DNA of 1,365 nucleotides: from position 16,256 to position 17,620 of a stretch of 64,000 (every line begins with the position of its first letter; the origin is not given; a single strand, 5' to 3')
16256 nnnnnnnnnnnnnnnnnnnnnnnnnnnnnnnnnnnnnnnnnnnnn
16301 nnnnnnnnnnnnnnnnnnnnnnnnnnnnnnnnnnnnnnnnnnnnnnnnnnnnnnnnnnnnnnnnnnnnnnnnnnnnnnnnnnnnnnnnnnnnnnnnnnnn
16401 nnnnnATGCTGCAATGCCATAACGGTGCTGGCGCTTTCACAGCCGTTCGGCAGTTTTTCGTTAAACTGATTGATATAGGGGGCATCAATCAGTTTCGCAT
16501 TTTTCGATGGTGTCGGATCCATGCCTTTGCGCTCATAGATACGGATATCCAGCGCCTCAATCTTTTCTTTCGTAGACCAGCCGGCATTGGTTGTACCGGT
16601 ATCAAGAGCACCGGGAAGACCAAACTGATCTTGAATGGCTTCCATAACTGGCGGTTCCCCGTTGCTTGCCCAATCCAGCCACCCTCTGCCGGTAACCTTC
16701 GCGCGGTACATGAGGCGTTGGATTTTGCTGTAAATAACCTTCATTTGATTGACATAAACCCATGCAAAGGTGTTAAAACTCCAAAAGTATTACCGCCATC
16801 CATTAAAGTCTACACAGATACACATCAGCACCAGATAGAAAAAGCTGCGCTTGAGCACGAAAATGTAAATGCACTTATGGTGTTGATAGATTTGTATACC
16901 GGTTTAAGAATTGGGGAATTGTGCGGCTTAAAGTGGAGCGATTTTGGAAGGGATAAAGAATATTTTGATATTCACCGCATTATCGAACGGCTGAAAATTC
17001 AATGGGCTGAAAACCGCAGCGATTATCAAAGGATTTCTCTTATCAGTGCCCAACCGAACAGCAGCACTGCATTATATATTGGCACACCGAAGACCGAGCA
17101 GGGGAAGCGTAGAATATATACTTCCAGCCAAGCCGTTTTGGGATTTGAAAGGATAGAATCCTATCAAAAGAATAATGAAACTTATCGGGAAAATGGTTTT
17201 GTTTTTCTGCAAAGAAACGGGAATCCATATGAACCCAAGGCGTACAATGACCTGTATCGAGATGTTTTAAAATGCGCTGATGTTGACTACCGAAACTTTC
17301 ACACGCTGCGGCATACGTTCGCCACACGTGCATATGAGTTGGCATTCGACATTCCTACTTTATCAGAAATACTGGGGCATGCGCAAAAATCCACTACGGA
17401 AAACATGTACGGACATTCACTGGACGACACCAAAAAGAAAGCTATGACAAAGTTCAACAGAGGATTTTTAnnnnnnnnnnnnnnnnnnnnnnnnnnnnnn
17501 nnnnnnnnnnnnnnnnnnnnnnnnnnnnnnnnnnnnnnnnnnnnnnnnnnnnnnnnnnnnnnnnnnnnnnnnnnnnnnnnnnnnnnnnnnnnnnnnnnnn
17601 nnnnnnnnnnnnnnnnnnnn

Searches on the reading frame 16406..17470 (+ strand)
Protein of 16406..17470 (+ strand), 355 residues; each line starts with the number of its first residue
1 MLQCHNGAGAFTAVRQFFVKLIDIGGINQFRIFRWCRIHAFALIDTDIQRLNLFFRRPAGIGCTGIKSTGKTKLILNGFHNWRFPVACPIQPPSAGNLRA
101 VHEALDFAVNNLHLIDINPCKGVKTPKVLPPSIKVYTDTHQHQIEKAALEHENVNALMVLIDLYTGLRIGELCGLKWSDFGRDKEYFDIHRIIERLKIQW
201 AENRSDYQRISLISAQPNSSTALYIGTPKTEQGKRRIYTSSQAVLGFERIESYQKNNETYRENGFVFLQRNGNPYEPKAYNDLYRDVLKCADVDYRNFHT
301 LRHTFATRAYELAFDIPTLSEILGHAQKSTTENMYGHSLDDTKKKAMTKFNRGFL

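Call 12: search_protein_families(library=pfam, proteins=[window:16406-17470:+], max_evalue=0.001)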
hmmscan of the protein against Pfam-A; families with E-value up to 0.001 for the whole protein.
window:16406-17470:+ (355 aa): 1 family
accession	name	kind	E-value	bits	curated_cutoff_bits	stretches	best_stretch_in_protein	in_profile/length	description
PF00589.27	Phage_integrase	-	1.7e-23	83.7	27.1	1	151-340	20-170/172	Phage integrase family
